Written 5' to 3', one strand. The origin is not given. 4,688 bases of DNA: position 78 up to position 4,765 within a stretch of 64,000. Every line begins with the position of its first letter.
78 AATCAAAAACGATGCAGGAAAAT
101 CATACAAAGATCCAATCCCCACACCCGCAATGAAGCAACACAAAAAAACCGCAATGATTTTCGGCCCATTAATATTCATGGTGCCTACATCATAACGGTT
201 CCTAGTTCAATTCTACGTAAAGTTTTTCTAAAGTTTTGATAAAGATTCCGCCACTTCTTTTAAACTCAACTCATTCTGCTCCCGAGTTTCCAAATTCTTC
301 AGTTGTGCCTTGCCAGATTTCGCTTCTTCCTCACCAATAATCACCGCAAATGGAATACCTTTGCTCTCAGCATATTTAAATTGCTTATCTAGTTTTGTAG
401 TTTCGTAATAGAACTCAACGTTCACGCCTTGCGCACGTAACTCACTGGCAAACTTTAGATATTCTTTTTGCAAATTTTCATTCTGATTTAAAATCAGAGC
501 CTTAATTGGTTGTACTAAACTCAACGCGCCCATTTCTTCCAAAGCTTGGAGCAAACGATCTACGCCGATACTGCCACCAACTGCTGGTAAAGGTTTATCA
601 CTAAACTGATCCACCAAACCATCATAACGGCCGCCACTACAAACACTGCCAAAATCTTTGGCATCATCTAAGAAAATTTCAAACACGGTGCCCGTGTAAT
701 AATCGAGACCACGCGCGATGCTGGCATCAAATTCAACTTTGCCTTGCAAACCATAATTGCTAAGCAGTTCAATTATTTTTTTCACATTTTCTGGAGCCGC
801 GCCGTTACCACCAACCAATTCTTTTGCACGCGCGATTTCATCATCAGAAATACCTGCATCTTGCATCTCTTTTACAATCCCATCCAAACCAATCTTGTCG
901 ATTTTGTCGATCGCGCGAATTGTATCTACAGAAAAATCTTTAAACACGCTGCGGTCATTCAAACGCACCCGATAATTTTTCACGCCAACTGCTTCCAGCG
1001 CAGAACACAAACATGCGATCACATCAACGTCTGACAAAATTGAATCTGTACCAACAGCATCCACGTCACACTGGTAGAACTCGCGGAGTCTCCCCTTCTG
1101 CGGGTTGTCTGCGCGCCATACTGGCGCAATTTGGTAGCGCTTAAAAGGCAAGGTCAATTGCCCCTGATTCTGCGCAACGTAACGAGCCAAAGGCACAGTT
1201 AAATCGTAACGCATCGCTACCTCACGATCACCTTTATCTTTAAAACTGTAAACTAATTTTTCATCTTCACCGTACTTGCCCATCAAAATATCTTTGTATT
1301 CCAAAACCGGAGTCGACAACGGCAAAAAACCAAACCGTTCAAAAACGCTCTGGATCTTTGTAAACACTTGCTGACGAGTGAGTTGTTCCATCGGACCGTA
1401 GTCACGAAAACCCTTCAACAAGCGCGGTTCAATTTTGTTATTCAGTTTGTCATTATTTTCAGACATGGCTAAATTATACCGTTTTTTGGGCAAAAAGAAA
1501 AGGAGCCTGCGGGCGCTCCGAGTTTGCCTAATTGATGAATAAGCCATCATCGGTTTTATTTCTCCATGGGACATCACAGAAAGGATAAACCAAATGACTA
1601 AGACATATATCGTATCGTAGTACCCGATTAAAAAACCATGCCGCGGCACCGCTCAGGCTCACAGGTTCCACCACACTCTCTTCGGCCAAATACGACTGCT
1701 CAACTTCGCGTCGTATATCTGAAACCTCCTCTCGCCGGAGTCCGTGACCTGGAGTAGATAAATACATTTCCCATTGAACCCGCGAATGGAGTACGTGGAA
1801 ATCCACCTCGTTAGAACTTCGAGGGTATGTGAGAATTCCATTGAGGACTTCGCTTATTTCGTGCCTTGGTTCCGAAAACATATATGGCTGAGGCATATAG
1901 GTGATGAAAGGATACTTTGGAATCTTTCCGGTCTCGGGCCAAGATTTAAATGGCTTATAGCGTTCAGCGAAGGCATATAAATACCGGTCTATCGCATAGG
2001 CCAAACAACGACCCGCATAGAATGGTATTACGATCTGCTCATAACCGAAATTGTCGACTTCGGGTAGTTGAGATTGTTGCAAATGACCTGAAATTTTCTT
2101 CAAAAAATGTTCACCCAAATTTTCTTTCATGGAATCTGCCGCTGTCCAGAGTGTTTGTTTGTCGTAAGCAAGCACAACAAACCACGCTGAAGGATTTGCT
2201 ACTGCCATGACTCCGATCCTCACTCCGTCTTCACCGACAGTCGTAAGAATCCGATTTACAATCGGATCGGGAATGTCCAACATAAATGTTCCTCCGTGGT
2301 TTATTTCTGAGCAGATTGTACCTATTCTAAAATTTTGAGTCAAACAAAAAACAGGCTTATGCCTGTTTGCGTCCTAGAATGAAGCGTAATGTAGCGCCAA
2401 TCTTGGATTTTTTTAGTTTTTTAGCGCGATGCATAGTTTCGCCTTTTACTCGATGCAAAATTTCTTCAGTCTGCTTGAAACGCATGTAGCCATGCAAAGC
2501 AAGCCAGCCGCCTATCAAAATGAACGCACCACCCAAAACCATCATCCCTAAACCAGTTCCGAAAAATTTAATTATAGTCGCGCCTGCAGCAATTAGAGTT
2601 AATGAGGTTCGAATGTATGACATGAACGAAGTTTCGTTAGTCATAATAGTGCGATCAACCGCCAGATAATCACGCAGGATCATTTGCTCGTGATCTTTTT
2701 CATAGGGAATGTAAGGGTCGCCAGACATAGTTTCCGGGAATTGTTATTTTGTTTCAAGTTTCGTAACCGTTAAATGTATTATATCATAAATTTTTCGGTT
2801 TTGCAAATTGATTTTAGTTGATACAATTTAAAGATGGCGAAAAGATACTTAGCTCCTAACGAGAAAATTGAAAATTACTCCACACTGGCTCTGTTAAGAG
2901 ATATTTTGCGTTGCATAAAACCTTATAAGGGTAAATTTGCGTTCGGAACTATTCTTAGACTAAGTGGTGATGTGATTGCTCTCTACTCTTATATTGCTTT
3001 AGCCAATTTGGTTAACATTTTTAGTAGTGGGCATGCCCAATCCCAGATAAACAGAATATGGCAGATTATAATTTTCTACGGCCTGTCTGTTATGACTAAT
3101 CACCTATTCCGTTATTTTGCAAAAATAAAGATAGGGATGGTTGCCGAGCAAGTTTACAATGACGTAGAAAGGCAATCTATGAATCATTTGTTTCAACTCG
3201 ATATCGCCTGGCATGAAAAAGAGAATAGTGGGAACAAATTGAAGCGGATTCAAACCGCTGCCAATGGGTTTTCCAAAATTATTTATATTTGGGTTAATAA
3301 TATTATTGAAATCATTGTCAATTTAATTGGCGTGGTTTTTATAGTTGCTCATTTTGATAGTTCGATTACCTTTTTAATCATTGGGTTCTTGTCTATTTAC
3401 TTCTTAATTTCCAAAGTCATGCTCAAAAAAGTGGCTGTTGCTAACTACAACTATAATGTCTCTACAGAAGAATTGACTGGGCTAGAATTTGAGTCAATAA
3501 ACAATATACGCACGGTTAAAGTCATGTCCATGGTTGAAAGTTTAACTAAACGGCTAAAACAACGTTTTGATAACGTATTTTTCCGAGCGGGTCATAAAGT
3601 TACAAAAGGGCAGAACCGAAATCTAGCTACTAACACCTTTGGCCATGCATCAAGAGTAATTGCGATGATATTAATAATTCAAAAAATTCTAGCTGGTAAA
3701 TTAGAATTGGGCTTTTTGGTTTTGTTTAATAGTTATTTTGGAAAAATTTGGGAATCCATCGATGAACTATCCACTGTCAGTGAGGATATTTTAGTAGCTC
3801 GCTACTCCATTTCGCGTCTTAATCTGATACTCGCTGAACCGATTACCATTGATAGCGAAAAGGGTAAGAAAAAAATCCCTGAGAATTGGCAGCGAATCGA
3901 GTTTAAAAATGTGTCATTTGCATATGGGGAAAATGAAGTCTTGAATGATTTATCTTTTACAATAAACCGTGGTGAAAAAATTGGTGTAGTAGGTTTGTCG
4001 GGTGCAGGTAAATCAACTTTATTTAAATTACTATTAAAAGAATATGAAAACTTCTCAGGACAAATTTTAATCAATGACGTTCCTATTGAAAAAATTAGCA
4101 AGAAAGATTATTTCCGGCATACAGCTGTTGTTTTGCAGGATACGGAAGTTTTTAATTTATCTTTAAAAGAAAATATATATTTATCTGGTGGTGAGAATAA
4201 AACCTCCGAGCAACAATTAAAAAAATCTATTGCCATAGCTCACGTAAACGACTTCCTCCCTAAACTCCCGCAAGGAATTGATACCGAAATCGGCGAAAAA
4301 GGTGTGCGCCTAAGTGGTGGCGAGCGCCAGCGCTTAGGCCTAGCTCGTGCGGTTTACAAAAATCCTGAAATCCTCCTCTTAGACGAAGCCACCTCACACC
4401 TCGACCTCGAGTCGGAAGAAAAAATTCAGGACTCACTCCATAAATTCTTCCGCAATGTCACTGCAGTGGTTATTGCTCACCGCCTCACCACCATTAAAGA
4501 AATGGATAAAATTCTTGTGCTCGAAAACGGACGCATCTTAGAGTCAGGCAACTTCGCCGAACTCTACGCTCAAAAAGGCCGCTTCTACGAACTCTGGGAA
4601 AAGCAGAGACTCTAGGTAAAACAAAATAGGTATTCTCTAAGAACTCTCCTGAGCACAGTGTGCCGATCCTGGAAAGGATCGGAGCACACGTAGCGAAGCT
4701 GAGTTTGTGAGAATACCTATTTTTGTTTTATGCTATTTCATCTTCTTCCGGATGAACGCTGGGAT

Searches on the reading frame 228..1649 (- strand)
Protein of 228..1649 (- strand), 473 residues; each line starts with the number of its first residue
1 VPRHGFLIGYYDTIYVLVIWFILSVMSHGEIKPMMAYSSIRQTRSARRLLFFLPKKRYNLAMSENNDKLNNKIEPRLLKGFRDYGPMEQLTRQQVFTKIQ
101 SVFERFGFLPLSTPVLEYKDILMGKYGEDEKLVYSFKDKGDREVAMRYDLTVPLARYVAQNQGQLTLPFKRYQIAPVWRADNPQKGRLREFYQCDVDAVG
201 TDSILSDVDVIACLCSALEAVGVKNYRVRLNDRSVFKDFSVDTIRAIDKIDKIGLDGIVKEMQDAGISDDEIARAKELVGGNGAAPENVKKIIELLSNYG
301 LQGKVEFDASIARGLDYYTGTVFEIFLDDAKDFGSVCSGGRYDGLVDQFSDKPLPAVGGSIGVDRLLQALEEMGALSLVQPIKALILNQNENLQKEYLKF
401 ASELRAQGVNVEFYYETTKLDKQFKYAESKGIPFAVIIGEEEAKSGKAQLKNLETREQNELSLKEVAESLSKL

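Call 12: search_protein_families(library=ncbifam, proteins=[window:228-1649:-])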
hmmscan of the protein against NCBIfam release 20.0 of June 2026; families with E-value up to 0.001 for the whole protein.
window:228-1649:- (473 aa): 31 families (the best 25 are shown)
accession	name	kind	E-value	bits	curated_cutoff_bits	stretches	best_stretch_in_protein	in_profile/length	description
TIGR00442.1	hisS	equivalog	1.1e-123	413.3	286.75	1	77-462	2-405/406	histidine--tRNA ligase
NF009085.0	PRK12420.1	equivalog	2.7e-83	280.7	540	1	75-468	4-424/426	histidine--tRNA ligase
TIGR00443.1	hisZ_biosyn_reg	equivalog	4.3e-56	190.3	271.65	2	82-238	1-157/314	ATP phosphoribosyltransferase regulatory subunit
NF008942.0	PRK12292.2-5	equivalog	2e-46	158.5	643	1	71-468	5-425/434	ATP phosphoribosyltransferase regulatory subunit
NF008936.0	PRK12292.1-3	equivalog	4.1e-46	157.6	492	2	272-444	228-397/406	ATP phosphoribosyltransferase regulatory subunit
NF008941.0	PRK12292.2-4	equivalog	5.2e-46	157.3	447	2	268-412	223-361/393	ATP phosphoribosyltransferase regulatory subunit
NF008940.0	PRK12292.2-3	equivalog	3.2e-38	131.5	450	1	80-442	8-395/404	ATP phosphoribosyltransferase regulatory subunit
NF008953.0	PRK12295.1-6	equivalog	1.3e-32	113.2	384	2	285-371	292-380/384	ATP phosphoribosyltransferase regulatory subunit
NF008945.0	PRK12292.3-3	equivalog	8.2e-27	94.3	409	1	80-439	5-359/368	ATP phosphoribosyltransferase regulatory subunit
NF008938.0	PRK12292.1-6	equivalog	2e-26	92.9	833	2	79-237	10-167/420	ATP phosphoribosyltransferase regulatory subunit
NF008950.0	PRK12295.1-3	equivalog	4.5e-22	78.9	492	2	304-369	313-377/387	ATP phosphoribosyltransferase regulatory subunit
NF009086.0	PRK12421.1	equivalog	1.6e-18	66.8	318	2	285-417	245-364/389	ATP phosphoribosyltransferase regulatory subunit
NF008943.0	PRK12292.3-1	equivalog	2.9e-17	62.8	690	1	77-224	26-170/403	ATP phosphoribosyltransferase regulatory subunit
NF008952.0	PRK12295.1-5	equivalog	7.7e-17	61.5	360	2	289-368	275-357/363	ATP phosphoribosyltransferase regulatory subunit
NF008939.0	PRK12292.2-1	equivalog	7.2e-16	57.9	335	2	273-417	222-368/391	ATP phosphoribosyltransferase regulatory subunit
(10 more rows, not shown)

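Call 22: find_homologous_proteins(query=window:228-1649:-, max_evalue=1e-30)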
Query window:228-1649:- (473 aa): 8000 proteins with E <= 1e-30 among 8000 candidates; the best 120 are listed.
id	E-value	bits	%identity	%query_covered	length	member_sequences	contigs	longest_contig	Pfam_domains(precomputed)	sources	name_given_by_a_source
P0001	8.7e-287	969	100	93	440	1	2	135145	PF13393.12,PF03129.26,PF00587.31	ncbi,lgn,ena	-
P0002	5.3e-210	716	78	86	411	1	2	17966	PF13393.12,PF03129.26,PF00152.26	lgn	-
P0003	1.9e-209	714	80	85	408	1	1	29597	PF13393.12,PF03129.26,PF00587.31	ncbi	-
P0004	5.0e-208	710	79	85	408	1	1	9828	PF13393.12,PF03129.26,PF00587.31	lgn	-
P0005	9.0e-208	709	79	85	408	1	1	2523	PF13393.12,PF03129.26,PF00587.31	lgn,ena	-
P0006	1.1e-204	699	77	85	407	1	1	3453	PF13393.12,PF03129.26,PF00587.31,PF00152.26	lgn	-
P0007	1.1e-204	699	77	85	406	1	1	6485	PF13393.12,PF03129.26,PF00587.31,PF00152.26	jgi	jgi:histidyl-tRNA synthetase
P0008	1.2e-204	698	76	86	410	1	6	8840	PF13393.12,PF03129.26,PF00152.26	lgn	-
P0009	1.4e-204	698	76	85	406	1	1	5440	PF13393.12,PF03129.26,PF00587.31,PF00152.26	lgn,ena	-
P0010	2.1e-204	698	78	85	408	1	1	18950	PF13393.12,PF03129.26,PF00587.31,PF00152.26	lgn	-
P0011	2.5e-204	697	78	85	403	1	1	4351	PF13393.12,PF03129.26,PF00587.31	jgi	jgi:histidyl-tRNA synthetase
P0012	9.1e-204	695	76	86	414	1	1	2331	PF13393.12,PF03129.26,PF00152.26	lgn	-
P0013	1.4e-203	695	78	85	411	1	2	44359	PF13393.12,PF03129.26,PF00152.26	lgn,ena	-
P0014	3.7e-203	693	76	86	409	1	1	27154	PF13393.12,PF03129.26,PF00587.31,PF00152.26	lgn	-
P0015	7.1e-203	693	77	85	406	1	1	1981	PF13393.12,PF03129.26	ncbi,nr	ncbi:MAG TPA: histidine--tRNA ligase [Patescibacteria group bacterium]|nr:histidine--tRNA ligase [Pa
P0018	5.8e-200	683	78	83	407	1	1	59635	PF13393.12,PF03129.26,PF00587.31,PF00152.26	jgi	jgi:histidyl-tRNA synthetase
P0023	1.1e-197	675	75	85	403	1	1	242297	PF13393.12,PF03129.26,PF00587.31,PF00152.26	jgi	jgi:histidyl-tRNA synthetase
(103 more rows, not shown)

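Call 26: find_encoding_contigs(protein=P0003, flank=10000, max_places=2)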
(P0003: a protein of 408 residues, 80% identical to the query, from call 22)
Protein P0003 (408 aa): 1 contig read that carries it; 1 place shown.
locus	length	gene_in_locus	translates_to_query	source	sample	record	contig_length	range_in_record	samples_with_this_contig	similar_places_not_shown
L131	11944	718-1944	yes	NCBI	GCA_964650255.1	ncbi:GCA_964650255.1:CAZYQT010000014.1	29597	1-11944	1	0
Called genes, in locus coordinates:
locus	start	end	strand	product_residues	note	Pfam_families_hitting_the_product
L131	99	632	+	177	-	-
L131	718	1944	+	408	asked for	PF13393:tRNA-synt_His, PF00587:tRNA-synt_2b (faint), PF03129:HGTP_anticodon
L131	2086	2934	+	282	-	-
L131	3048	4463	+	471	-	PF13567:DUF4131, PF03772:Competence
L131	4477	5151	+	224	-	PF00160:Pro_isomerase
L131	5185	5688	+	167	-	PF00334:NDK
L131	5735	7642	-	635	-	-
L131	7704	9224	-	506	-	PF13328:HD_4, PF01966:HD, PF04607:RelA_SpoT, PF02824:TGS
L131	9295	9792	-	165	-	-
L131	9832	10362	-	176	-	-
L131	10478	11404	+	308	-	PF01149:Fapy_DNA_glyco, PF06831:H2TH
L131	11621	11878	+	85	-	-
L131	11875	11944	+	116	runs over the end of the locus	-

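Call 27: find_encoding_contigs(protein=P0013, flank=10000, max_places=2)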
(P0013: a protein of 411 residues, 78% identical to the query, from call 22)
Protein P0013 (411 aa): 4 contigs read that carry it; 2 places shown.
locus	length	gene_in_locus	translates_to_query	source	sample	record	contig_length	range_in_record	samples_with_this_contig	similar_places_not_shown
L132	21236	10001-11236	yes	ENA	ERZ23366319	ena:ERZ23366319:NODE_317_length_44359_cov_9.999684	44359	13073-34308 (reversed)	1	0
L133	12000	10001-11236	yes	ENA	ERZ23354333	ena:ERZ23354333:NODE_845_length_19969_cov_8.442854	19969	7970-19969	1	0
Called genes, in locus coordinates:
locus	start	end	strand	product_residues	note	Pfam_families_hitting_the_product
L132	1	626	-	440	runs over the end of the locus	PF00009:GTP_EFTU, PF01926:MMR_HSR1, PF02421:FeoB_N, PF10662:PduV-EutP (weak), PF01926:MMR_HSR1, PF02421:FeoB_N, PF04548:AIG1 (weak), PF14714:KH_dom-like, +6 more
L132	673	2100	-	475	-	PF03816:LytR_cpsA_psr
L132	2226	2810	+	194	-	PF10502:Peptidase_S26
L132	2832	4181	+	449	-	PF13393:tRNA-synt_His, PF03129:HGTP_anticodon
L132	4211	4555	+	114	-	PF11969:DcpS_C, PF01230:HIT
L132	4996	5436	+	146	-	PF09424:YqeY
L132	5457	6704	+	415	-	PF11104:PilM_2 (faint), PF02491:SHS2_FTSA, PF06723:MreB_Mbl, PF14450:FtsA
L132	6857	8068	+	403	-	PF00091:Tubulin, PF12327:FtsZ_C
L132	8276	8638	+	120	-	PF02656:DUF202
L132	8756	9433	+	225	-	-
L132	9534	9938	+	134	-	-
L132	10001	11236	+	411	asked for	PF00152:tRNA-synt_2 (faint), PF13393:tRNA-synt_His, PF03129:HGTP_anticodon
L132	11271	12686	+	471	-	PF13567:DUF4131, PF03772:Competence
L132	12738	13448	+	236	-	PF00160:Pro_isomerase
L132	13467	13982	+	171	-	PF00334:NDK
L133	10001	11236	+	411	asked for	PF00152:tRNA-synt_2 (faint), PF13393:tRNA-synt_His, PF03129:HGTP_anticodon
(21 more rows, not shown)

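Call 28: find_encoding_contigs(protein=P0018, flank=10000, max_places=2)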
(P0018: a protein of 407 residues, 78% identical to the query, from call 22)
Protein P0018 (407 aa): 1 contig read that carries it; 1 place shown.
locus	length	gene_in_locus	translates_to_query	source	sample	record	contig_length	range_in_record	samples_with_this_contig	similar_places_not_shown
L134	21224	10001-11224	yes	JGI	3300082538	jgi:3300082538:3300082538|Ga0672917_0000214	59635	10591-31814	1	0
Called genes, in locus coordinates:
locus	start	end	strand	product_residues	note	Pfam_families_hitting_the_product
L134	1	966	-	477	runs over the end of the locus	PF03816:LytR_cpsA_psr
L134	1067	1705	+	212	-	PF10502:Peptidase_S26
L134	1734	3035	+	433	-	PF13393:tRNA-synt_His, PF03129:HGTP_anticodon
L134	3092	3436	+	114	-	PF11969:DcpS_C, PF01230:HIT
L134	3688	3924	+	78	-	PF01165:Ribosomal_S21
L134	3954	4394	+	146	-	PF09424:YqeY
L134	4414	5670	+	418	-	PF06277:EutA (faint), PF11104:PilM_2 (faint), PF25216:Volactin (faint), PF02491:SHS2_FTSA, PF06723:MreB_Mbl, PF14450:FtsA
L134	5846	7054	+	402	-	PF00091:Tubulin, PF12327:FtsZ_C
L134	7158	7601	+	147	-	-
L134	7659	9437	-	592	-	PF00664:ABC_membrane, PF02463:SMC_N (weak), PF00005:ABC_tran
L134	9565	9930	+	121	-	PF02656:DUF202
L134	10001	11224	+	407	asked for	PF00152:tRNA-synt_2 (faint), PF13393:tRNA-synt_His, PF00587:tRNA-synt_2b (faint), PF03129:HGTP_anticodon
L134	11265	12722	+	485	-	PF13567:DUF4131, PF03772:Competence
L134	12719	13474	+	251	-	PF00160:Pro_isomerase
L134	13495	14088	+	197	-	PF00334:NDK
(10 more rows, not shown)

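Call 29: find_encoding_contigs(protein=P0023, flank=10000, max_places=2)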
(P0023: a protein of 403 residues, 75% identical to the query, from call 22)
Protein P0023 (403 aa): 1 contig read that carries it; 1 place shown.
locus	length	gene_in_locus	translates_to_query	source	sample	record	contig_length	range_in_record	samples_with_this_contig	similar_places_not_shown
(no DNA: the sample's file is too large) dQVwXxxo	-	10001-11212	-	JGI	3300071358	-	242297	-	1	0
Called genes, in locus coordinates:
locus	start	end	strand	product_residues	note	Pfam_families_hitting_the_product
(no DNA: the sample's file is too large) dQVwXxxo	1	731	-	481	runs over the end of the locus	PF03816:LytR_cpsA_psr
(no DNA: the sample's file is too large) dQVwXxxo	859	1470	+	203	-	PF10502:Peptidase_S26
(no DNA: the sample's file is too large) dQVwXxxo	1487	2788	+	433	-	PF13393:tRNA-synt_His, PF03129:HGTP_anticodon (weak)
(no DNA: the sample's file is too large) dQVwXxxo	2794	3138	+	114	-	PF11969:DcpS_C, PF01230:HIT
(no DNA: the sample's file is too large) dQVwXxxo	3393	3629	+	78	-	PF01165:Ribosomal_S21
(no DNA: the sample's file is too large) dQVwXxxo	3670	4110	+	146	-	PF09424:YqeY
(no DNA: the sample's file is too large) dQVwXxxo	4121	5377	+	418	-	PF11104:PilM_2 (faint), PF02491:SHS2_FTSA, PF06723:MreB_Mbl, PF14450:FtsA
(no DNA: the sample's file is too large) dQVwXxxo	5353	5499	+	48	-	-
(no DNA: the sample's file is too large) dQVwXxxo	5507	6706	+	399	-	PF00091:Tubulin, PF12327:FtsZ_C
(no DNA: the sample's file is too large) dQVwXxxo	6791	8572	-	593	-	PF00664:ABC_membrane, PF02463:SMC_N (weak), PF00005:ABC_tran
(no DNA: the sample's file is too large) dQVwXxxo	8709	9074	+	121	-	PF02656:DUF202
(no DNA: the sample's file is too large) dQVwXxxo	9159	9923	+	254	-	-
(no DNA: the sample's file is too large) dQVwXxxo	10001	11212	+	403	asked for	PF13393:tRNA-synt_His, PF00152:tRNA-synt_2 (faint), PF00587:tRNA-synt_2b (weak), PF03129:HGTP_anticodon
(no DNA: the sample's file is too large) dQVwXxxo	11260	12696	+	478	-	PF13567:DUF4131, PF03772:Competence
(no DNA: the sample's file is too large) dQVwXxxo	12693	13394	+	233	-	PF00160:Pro_isomerase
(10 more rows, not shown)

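Call 36: find_encoding_contigs(protein=P0001, flank=10000, max_places=2)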
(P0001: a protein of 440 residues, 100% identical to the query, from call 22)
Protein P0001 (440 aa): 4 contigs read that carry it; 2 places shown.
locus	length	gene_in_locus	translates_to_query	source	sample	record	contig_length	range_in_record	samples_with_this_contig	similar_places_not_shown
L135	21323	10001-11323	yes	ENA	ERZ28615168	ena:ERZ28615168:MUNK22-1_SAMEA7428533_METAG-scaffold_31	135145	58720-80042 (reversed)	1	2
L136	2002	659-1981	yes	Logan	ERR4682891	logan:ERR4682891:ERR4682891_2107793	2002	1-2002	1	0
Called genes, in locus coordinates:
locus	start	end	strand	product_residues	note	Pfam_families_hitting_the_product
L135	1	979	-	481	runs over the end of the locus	PF03816:LytR_cpsA_psr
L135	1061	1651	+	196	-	PF10502:Peptidase_S26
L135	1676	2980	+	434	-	PF13393:tRNA-synt_His, PF03129:HGTP_anticodon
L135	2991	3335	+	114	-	PF11969:DcpS_C, PF01230:HIT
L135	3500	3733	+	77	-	PF01165:Ribosomal_S21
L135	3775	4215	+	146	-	PF09424:YqeY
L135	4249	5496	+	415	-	PF11104:PilM_2 (faint), PF02491:SHS2_FTSA, PF06723:MreB_Mbl, PF14450:FtsA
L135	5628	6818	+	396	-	PF00091:Tubulin, PF12327:FtsZ_C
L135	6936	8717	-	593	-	PF00664:ABC_membrane, PF00005:ABC_tran, PF02463:SMC_N (weak)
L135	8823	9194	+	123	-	PF02656:DUF202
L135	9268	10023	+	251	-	-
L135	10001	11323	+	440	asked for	PF13393:tRNA-synt_His, PF00587:tRNA-synt_2b (weak), PF13393:tRNA-synt_His, PF03129:HGTP_anticodon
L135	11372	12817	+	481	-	PF13567:DUF4131, PF03772:Competence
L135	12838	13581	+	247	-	PF00160:Pro_isomerase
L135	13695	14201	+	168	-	PF00334:NDK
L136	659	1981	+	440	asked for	PF13393:tRNA-synt_His, PF00587:tRNA-synt_2b (weak), PF13393:tRNA-synt_His, PF03129:HGTP_anticodon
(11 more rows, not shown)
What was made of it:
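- The copy overlapping hisS is upstream of comEC (call 36).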

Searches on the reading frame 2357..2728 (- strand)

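Call 32: search_protein_families(library=pfam, proteins=[window:2357-2728:-], max_evalue=0.00001)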
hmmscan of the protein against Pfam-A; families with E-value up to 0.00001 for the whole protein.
window:2357-2728:- (123 aa): 1 family
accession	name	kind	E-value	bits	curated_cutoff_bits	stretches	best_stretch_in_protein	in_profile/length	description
PF02656.20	DUF202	-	5.2e-11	43.3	23.4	1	22-88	4-66/68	Domain of unknown function (DUF202)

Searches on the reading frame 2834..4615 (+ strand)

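Call 32: search_protein_families(library=pfam, proteins=[window:2834-4615:+], max_evalue=0.00001)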
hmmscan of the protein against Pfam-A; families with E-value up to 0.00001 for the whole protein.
window:2834-4615:+ (593 aa): 3 families
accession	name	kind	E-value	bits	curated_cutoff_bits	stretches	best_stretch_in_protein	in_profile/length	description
PF00005.33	ABC_tran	-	2.7e-31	109.4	25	1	370-521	1-137/137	ABC transporter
PF00664.28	ABC_membrane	-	2.3e-18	67.3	28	1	36-303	2-268/274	ABC transporter transmembrane region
PF02463.25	SMC_N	-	5.8e-06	26.3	40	0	385-562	29-210/220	RecF/RecN/SMC N terminal domain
